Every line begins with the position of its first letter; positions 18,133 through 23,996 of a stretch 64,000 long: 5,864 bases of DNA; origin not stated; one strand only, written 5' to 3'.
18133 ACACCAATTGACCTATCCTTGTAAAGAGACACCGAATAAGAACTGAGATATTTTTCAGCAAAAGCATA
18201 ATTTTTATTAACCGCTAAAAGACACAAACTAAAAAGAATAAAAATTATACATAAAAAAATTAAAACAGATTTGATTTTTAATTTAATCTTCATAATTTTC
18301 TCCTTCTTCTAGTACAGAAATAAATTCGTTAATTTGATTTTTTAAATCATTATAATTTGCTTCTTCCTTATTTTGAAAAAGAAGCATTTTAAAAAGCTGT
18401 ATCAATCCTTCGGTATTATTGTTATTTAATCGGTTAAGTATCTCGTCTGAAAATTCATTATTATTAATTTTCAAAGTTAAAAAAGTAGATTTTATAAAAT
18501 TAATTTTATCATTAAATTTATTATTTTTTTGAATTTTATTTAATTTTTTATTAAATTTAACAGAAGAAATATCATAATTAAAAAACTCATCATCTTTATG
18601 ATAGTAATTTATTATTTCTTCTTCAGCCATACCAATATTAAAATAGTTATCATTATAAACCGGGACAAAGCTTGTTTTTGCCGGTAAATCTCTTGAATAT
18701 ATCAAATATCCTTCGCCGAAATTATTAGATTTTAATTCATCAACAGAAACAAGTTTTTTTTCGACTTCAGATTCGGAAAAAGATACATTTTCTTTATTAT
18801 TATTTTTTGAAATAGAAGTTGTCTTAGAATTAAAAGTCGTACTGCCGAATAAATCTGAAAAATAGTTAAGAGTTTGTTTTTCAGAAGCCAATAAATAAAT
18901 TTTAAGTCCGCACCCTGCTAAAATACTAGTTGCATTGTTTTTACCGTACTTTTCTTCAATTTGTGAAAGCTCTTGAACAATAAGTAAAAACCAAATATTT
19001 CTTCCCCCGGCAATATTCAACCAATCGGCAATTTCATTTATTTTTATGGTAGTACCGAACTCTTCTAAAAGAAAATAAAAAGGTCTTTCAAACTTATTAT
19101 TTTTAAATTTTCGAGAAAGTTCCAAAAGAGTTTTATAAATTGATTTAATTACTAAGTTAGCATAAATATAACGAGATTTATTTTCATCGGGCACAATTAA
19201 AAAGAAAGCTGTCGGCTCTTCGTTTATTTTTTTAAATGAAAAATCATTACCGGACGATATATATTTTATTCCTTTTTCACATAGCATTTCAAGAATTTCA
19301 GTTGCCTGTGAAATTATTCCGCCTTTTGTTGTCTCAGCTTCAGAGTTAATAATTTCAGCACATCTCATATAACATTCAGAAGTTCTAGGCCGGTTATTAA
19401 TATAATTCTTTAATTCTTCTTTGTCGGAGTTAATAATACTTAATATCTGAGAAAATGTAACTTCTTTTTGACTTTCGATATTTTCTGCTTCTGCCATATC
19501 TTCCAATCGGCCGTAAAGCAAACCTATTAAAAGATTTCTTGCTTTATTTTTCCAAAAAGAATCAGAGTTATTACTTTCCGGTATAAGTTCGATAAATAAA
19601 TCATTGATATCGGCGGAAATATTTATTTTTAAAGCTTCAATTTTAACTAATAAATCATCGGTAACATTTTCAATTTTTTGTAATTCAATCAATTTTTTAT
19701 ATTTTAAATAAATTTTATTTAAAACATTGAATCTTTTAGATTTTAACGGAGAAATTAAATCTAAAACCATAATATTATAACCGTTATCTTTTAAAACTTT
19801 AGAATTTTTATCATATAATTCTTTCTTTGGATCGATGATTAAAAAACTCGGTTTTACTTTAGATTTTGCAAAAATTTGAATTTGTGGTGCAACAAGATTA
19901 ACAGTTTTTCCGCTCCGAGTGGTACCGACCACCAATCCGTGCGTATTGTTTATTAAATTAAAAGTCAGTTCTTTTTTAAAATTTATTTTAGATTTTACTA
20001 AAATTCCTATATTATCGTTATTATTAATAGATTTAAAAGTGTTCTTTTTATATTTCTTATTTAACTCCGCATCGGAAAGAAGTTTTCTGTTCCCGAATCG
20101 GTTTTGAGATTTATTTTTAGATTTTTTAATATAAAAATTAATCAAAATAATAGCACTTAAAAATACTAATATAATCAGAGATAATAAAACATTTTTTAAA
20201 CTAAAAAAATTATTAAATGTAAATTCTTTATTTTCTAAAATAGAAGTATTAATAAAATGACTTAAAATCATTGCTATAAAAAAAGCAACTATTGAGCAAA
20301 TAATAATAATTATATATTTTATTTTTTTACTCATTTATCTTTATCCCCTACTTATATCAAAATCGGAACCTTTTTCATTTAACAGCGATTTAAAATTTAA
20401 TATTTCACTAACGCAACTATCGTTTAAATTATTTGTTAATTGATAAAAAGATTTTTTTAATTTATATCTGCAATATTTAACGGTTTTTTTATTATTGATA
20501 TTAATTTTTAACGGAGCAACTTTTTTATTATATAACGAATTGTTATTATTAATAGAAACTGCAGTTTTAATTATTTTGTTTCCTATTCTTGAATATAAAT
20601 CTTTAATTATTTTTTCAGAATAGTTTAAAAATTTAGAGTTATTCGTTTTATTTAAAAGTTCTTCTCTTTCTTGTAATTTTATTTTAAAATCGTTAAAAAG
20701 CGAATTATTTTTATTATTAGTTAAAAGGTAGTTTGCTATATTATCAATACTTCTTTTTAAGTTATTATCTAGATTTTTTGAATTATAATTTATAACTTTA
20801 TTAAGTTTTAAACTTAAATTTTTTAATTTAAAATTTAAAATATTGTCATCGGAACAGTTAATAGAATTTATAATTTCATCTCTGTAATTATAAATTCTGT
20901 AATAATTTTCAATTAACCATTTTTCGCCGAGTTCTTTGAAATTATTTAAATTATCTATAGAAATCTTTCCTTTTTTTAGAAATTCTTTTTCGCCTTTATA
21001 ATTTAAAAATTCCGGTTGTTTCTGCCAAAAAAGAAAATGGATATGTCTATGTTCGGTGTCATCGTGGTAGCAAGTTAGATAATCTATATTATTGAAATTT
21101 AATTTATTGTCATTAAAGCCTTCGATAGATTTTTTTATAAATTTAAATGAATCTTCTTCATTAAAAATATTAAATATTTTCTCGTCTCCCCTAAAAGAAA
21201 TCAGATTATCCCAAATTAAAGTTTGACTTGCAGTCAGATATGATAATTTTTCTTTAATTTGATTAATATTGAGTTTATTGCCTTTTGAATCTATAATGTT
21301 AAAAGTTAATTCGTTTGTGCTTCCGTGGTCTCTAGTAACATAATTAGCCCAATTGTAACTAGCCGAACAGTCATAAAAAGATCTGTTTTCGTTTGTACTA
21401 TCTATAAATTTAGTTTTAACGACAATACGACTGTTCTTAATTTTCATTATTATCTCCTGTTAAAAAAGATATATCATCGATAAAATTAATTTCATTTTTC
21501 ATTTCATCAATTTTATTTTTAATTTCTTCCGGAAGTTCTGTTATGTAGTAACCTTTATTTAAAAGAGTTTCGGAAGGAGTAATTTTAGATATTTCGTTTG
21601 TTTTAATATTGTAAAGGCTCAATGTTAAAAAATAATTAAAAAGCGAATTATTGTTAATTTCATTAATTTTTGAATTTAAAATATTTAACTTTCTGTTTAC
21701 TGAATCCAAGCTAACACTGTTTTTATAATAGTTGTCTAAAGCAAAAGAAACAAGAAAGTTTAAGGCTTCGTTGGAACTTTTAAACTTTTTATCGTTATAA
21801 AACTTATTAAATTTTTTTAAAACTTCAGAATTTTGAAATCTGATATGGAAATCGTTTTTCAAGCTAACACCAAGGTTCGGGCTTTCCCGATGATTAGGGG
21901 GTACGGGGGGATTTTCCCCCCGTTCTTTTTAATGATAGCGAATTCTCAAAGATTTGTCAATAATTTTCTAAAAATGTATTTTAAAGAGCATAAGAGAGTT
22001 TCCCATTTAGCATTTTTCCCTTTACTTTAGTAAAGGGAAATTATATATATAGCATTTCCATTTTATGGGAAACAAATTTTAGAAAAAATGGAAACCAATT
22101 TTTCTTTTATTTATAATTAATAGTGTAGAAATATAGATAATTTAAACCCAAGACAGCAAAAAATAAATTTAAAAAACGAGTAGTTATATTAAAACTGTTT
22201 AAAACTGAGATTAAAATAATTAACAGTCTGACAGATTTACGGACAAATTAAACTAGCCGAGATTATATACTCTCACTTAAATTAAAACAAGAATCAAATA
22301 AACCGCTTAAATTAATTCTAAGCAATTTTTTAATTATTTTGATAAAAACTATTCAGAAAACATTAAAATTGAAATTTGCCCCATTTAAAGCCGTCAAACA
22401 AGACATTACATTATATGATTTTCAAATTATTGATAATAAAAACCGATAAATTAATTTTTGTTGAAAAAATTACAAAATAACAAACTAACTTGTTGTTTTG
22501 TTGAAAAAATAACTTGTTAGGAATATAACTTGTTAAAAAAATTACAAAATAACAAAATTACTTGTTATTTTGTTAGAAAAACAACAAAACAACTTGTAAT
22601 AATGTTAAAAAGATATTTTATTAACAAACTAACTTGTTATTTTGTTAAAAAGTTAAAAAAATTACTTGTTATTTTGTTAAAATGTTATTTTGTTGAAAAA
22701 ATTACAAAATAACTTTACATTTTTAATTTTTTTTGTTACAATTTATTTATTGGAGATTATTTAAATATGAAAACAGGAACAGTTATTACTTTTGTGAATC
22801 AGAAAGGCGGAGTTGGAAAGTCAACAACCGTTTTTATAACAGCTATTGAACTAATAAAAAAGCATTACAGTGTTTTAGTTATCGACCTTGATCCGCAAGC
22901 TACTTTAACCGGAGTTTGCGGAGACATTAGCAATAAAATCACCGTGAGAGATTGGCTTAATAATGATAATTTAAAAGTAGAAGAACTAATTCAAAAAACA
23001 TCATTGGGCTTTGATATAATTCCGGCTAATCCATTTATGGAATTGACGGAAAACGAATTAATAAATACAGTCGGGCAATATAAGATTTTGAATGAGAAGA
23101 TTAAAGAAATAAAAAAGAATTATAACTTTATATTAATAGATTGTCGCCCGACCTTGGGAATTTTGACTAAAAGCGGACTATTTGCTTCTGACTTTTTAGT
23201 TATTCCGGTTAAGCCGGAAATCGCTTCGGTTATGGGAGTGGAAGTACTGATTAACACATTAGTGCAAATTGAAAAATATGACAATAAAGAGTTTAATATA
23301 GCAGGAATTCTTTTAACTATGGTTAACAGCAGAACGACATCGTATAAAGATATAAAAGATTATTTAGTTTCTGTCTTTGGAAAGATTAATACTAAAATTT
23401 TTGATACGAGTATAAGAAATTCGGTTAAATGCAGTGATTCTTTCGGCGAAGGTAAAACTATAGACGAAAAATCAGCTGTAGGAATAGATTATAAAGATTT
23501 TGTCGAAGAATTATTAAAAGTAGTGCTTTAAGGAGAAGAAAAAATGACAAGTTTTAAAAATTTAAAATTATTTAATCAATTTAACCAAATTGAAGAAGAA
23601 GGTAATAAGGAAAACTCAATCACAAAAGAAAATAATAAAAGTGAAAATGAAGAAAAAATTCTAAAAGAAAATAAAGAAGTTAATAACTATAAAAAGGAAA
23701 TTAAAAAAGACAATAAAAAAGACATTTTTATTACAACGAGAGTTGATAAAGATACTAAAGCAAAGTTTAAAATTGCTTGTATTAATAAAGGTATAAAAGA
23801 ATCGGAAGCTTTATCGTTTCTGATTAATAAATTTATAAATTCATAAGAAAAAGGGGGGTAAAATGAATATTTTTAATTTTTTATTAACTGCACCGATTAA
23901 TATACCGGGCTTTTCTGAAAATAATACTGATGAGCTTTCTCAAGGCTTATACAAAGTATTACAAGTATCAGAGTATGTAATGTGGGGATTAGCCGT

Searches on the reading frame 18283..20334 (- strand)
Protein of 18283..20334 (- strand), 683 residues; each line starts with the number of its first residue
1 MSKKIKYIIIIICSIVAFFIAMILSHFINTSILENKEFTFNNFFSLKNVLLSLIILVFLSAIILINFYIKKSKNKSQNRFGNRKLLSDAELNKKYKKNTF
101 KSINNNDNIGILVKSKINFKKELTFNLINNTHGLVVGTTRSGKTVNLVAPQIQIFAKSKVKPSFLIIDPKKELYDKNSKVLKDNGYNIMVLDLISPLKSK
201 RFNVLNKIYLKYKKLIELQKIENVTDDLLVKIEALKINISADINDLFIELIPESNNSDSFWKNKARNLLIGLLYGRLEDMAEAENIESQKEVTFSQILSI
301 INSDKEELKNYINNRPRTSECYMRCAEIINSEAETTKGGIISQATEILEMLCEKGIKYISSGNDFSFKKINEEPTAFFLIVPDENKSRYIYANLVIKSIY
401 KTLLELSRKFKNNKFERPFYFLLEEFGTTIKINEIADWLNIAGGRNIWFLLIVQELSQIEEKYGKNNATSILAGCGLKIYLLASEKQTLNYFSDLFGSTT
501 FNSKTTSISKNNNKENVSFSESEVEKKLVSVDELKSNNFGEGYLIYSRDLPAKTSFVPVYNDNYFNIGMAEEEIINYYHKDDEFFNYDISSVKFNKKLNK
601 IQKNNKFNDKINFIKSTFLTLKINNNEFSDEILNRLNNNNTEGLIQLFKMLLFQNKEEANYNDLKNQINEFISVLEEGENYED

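Call 7: search_protein_families(library=pfam, proteins=[window:18283-20334:-], max_evalue=0.01)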
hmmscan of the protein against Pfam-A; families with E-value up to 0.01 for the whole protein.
window:18283-20334:- (683 aa): 6 families
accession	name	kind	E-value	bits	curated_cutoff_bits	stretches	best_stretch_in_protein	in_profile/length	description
PF02534.20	T4SS-DNA_transf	-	6.8e-48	164.1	20.1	1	103-556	25-442/468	Type IV secretory system Conjugative DNA transfer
PF12696.13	TraG-D_C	-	1.3e-27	96.7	22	1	418-535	1-122/126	TraM recognition site of TraD and TraG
PF10412.15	TrwB_AAD_bind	-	3.5e-23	82.6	20.5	1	241-552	88-381/387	Type IV secretion-system coupling protein DNA-binding domain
PF11188.13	DUF2975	-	0.00026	21.4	27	1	5-72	18-85/130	Protein of unknown function (DUF2975)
PF01580.24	FtsK_SpoIIIE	-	0.00078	19.4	24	1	107-148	16-57/221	FtsK/SpoIIIE family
PF00270.35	DEAD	-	0.0057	16.8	26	0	129-191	13-74/167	DEAD/DEAH box helicase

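Call 29: search_protein_families(library=ncbifam, proteins=[window:18283-20334:-], max_evalue=0.01)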
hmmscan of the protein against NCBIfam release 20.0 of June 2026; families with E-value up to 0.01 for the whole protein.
window:18283-20334:- (683 aa): 9 families
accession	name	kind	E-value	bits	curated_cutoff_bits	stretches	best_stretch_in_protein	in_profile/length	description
NF045973.1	conju_CD1115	equivalog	8.1e-69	232.6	250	1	117-553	11-429/442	VirD4-like conjugal transfer protein, CD1115 family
NF010424.0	PRK13850.1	equivalog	6.2e-21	74.2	681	2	353-562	327-533/670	type IV secretion system ATPase VirD4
NF010453.0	PRK13880.1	subfamily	2.6e-17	62.2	586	1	48-534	85-558/630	conjugal transfer coupling protein TraG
NF010394.0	PRK13822.1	subfamily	3.8e-16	59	443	1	124-534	217-595/643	conjugal transfer coupling protein TraG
NF010450.0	PRK13876.1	subfamily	2.4e-14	52.5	674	1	327-568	311-552/667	IncP-type conjugal transfer protein TraG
TIGR02759.1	TraD_Ftype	equivalog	4.3e-13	48.9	521.35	1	241-551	249-543/566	type IV conjugative transfer system coupling protein TraD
NF010472.0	PRK13897.1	equivalog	6.6e-13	48.1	728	1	258-606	254-595/657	type IV secretion system component VirD4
TIGR02767.1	TraG-Ti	equivalog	7.8e-13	48.1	686.2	1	124-521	204-569/623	Ti-type conjugative transfer system protein TraG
TIGR03743.1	SXT_TraD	subfamily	1.5e-11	43.4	366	2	398-523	471-594/636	conjugative transfer system coupling protein TraD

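Call 70: search_dna_similar(query=window:18283-20334:-, collection=plasmids, mode=protein, max_rows=12)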
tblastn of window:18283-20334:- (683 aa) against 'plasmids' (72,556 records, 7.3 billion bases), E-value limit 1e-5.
Records with a match: 2417; places in all: 2495; records where one place covers at least 80% of the query: 0.
Best place of each record, by identity: <60% 2417.
By first word of the organism name: Enterococcus 556; Bacillus 352; Lactiplantibacillus 142; Clostridium 104; Rhizobium 94; Staphylococcus 87; Listeria 68; Sinorhizobium 54; Lacticaseibacillus 48; Lactococcus 43; and 176 more.
By predicted mobility (MOB-suite, as given by PLSDB): conjugative 1548; non-mobilizable 472; mobilizable 397.
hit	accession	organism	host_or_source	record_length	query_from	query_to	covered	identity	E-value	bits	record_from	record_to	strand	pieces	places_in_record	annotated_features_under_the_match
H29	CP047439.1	Spiroplasma citri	Neoaliturus tenellus,cell culture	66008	80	555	70%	29.7%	6e-39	162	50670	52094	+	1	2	type IV secretory system conjugative DNA transfer family protein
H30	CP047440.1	Spiroplasma citri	Neoaliturus tenellus,cell culture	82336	80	555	70%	29.7%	6e-39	162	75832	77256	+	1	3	type IV secretory system conjugative DNA transfer family protein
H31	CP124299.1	Clostridium baratii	-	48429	74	579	74%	27.1%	1e-13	153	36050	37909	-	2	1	type IV secretory system conjugative DNA transfer family protein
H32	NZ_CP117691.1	Priestia megaterium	ginseng,Single cell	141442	73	592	76%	26.4%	2e-13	159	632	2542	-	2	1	VirD4-like conjugal transfer protein, CD1115 family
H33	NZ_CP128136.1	Bacillus mycoides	bacterial isolate,field soil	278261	73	545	69%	28.8%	5e-14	160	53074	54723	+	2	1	VirD4-like conjugal transfer protein, CD1115 family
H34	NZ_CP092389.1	Priestia megaterium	Bolboschoenus planiculmis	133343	73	592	76%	26.1%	9e-13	159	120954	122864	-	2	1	VirD4-like conjugal transfer protein, CD1115 family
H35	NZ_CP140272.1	Priestia megaterium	Single cell,ginseng rhizosphere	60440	73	592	76%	26.1%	2e-13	155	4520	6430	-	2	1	VirD4-like conjugal transfer protein, CD1115 family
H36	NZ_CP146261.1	Priestia megaterium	Nicotiana tabacum L.,Cell ...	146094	73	592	76%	25.9%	7e-13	155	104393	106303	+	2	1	VirD4-like conjugal transfer protein, CD1115 family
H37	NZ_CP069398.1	Priestia megaterium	Homo sapiens,Pure culture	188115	73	592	76%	25.9%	6e-13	154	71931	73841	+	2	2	VirD4-like conjugal transfer protein, CD1115 family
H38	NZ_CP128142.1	Bacillus mycoides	bacterial isolate,field soil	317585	73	545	69%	28.3%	5e-14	160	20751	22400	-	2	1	VirD4-like conjugal transfer protein, CD1115 family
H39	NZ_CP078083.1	Bacillus tropicus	Cell culture,soil sample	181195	73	542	69%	28.5%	4e-13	158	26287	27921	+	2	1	VirD4-like conjugal transfer protein, CD1115 family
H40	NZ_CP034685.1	Bacillus sp. BD59S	Chromosomal DNA, plasmid DNA,soil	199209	73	542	69%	28.5%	5e-13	158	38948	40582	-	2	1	VirD4-like conjugal transfer protein, CD1115 family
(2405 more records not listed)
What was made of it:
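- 18283..20334 (-): Type IV coupling protein (T4SS-DNA_transf, E 7e-48; CD1115 family). calls 7, 29, 70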

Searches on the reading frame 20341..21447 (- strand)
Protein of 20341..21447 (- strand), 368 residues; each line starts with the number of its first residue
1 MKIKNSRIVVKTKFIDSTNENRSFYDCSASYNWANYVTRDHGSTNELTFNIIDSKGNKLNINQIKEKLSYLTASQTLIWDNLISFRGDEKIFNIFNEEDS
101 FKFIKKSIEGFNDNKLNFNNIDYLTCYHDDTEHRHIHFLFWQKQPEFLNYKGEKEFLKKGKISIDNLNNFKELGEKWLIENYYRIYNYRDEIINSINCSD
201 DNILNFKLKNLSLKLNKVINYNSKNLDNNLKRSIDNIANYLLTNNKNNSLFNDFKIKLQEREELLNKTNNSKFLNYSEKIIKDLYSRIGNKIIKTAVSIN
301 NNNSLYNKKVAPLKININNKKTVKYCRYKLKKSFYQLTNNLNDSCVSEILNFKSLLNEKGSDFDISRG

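Call 7: search_protein_families(library=pfam, proteins=[window:20341-21447:-], max_evalue=0.01)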
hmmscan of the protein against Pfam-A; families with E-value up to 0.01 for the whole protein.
window:20341-21447:- (368 aa): 2 families
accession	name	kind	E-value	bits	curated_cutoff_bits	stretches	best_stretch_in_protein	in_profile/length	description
PF18555.7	MobL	-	1.1e-11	44.9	28.5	1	93-328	117-366/383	MobL relaxases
PF03432.20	Relaxase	-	0.00041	21.1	24.6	1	114-146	72-104/132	MobA/VirD2-like, nuclease domain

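Call 29: search_protein_families(library=ncbifam, proteins=[window:20341-21447:-], max_evalue=0.01)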
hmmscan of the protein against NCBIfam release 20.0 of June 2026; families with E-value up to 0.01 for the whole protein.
window:20341-21447:- (368 aa): 1 family
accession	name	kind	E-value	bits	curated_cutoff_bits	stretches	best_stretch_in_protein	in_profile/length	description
NF041499.3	MobP3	subfamily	1.4e-11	44.6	150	1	16-288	39-315/315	MobP3 family relaxase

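Call 33: search_dna_similar(query=window:20341-21447:-, collection=plasmids, mode=protein, max_rows=15)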
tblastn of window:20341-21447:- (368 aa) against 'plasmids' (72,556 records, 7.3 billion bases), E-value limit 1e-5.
Records with a match: 1; places in all: 1; records where one place covers at least 80% of the query: 0.
Best place of each record, by identity: <60% 1.
By first word of the organism name: Mesomycoplasma 1.
By predicted mobility (MOB-suite, as given by PLSDB): non-mobilizable 1.
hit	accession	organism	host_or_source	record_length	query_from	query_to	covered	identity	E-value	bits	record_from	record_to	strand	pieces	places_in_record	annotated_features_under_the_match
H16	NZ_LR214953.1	Mesomycoplasma neurolyticum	Mouse,brain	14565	35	171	37%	32.9%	3e-8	63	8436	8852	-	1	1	mobL: relaxase MobL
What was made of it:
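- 20341..21447 (-): MobL / MobP3-like relaxase. calls 7, 29, 33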

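Call 88: search_solved_structures(query=window:20341-21447:-, max_evalue=1)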
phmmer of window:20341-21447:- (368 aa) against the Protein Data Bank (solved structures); distinct sequences matched with E-value up to 1: 6.
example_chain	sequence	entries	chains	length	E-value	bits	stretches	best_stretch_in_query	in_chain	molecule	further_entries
5c31_A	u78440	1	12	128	0.072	15.5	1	164-231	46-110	Sin, putative plasmid resolvase dimer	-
3pkz_A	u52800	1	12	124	0.078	15.4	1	164-220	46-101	Recombinase Sin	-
5c34_B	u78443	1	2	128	0.14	14.6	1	164-231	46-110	Putative transposon Tn552 DNA-invertase bin3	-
5c32_B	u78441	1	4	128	0.14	14.5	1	164-231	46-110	Putative transposon Tn552 DNA-invertase bin3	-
5c35_A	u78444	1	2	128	0.42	13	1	164-219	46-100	Recombinase Sin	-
2r0q_C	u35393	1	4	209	0.77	12.1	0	165-238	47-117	Putative transposon Tn552 DNA-invertase bin3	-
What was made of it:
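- The relaxase gives weak hits to Sin/Bin resolvase chains (E 0.07-0.8, call 88).
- Tried and rejected: I rejected these as non-significant (call 88).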

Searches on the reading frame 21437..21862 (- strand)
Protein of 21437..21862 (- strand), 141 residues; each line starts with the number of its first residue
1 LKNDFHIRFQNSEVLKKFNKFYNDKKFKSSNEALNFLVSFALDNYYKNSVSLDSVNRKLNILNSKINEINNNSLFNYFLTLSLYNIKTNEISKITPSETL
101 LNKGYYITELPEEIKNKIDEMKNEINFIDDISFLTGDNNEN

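Call 8: search_protein_families(library=pfam, proteins=[window:21437-21862:-], max_evalue=0.01)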
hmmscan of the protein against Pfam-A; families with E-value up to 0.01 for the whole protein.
window:21437-21862:- (141 aa): 0 families

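Call 30: search_protein_families(library=ncbifam, proteins=[window:21437-21862:-], max_evalue=0.01)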
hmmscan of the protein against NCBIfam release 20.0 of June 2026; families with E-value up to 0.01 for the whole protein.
window:21437-21862:- (141 aa): 1 family
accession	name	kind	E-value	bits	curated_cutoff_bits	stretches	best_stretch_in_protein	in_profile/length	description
NF011129.0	PRK14553.2-2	equivalog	0.009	16.3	133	0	41-88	46-89/104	ribosomal-processing cysteine protease Prp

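Call 86: search_solved_structures(query=window:21437-21862:-, max_evalue=1)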
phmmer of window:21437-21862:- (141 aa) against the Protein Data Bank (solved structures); distinct sequences matched with E-value up to 1: 0.

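Call 89: search_protein_families(library=phrogs, proteins=[window:21437-21862:-], max_evalue=0.001)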
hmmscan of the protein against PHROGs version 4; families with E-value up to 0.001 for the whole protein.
window:21437-21862:- (141 aa): 0 families
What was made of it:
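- Tried and rejected: The 141-aa, lipoprotein and RHH proteins gave no useful PDB or PHROG hits (calls 86, 89).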

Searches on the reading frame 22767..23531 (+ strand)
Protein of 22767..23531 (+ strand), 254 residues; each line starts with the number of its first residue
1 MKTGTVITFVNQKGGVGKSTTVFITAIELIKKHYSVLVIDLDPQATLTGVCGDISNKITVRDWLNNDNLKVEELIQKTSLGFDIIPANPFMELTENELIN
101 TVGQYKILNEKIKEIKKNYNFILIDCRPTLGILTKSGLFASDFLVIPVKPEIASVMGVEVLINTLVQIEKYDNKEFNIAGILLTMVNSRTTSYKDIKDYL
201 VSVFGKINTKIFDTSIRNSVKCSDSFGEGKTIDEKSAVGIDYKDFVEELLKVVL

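Call 8: search_protein_families(library=pfam, proteins=[window:22767-23531:+], max_evalue=0.01)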
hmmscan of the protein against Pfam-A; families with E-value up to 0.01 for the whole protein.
window:22767-23531:+ (254 aa): 8 families
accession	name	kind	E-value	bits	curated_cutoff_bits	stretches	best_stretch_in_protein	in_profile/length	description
PF13614.12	AAA_31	-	1.1e-41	143.2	27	1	5-178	2-177/177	AAA domain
PF01656.29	CbiA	-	2.5e-17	63.4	25.4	1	7-231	1-124/125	CobQ/CobB/MinD/ParA nucleotide binding domain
PF09140.17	MipZ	-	2e-09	37.6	20.7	1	6-149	2-130/262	ATPase MipZ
PF02374.21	ArsA_ATPase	-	4.1e-07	30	24.3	1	7-77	3-70/305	Anion-transporting ATPase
PF06564.18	CBP_BcsQ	-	9.7e-06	25.7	21.3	1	10-154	7-151/234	Cellulose biosynthesis protein BcsQ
PF10609.15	ParA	-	4.5e-05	23.4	27.1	1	5-42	4-41/246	NUBPL iron-transfer P-loop NTPase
PF00142.24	Fer4_NifH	-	6.8e-05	22.9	25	1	11-83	6-82/271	4Fe-4S iron sulfur cluster binding proteins, NifH/frxC family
PF03308.22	MeaB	-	0.0097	15.4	23.1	0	14-49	42-77/273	Methylmalonyl Co-A mutase-associated GTPase MeaB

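Call 30: search_protein_families(library=ncbifam, proteins=[window:22767-23531:+], max_evalue=0.01)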
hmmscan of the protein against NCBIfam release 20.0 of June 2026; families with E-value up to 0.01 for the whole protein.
window:22767-23531:+ (254 aa): 22 families
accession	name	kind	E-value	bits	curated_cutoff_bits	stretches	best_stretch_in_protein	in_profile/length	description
NF041546.1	ParA_partition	equivalog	1.4e-26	93.3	180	2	99-235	56-187/203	ParA family partition ATPase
TIGR03453.1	partition_RepA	equivalog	2.1e-24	86.1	348.45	1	6-224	106-342/387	plasmid partitioning protein RepA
NF041283.1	PrgP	equivalog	1.5e-20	73.7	400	1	4-222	2-228/297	ParA superfamily DNA segregation protein PrgP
NF010443.0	PRK13869.1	subfamily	8.1e-16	57.8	446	1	6-157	123-290/405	plasmid-partitioning protein RepA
TIGR01969.1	minD_arch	subfamily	9.7e-14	51.1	201.75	1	6-158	2-148/251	cell division ATPase MinD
NF047398.1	AAA_KGGVGR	domain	3.1e-10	40.7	90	1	5-128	3-151/190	KGGVGR-motif variant AAA ATPase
TIGR01968.1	minD_bact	equivalog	8.5e-10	38.4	212.9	1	5-248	2-235/261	septum site-determining protein MinD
TIGR03371.1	cellulose_yhjQ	equivalog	3.6e-08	33.2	157.85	1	6-206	3-198/246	cellulose biosynthesis protein BcsQ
NF010259.0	PRK13705.1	equivalog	9e-08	31.5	725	1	5-185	107-303/388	plasmid-partitioning protein SopA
NF008079.0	PRK10818.1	equivalog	2.5e-07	30.3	508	1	6-250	4-247/270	septum site-determining protein MinD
NF041417.1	ArsA_halo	exception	4.4e-06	25.7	800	1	7-64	14-72/617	arsenical pump-driving ATPase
TIGR01007.1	eps_fam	subfamily_domain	1.2e-05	25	108.05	1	8-142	21-150/204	polysaccharide biosynthesis tyrosine autokinase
NF009701.0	PRK13230.1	subfamily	1.2e-05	24.5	350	1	11-82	7-81/291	nitrogenase reductase-like protein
TIGR01287.1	nifH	equivalog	2.2e-05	23.9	394.35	1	12-77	7-75/275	nitrogenase iron protein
TIGR04291.1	arsen_driv_ArsA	equivalog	6.2e-05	21.9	650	1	8-64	6-63/565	arsenical pump-driving ATPase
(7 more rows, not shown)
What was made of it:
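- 22767..23846 (+): parA (22767-23531) and a 100-aa RHH protein (23544-23846): the partition pair. calls 8, 30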

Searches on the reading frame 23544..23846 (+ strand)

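Call 8: search_protein_families(library=pfam, proteins=[window:23544-23846:+], max_evalue=0.01)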
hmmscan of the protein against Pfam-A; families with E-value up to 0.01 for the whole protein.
window:23544-23846:+ (100 aa): 1 family
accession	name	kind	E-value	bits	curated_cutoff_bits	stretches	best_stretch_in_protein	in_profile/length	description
PF04221.18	RelB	-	0.0024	18.2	22.4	1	62-99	3-40/82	RelB antitoxin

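Call 30: search_protein_families(library=ncbifam, proteins=[window:23544-23846:+], max_evalue=0.01)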
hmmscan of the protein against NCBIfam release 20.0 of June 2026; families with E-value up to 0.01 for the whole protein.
window:23544-23846:+ (100 aa): 0 families

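Call 89: search_protein_families(library=phrogs, proteins=[window:23544-23846:+], max_evalue=0.001)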
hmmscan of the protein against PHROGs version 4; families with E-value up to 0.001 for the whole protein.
window:23544-23846:+ (100 aa): 0 families
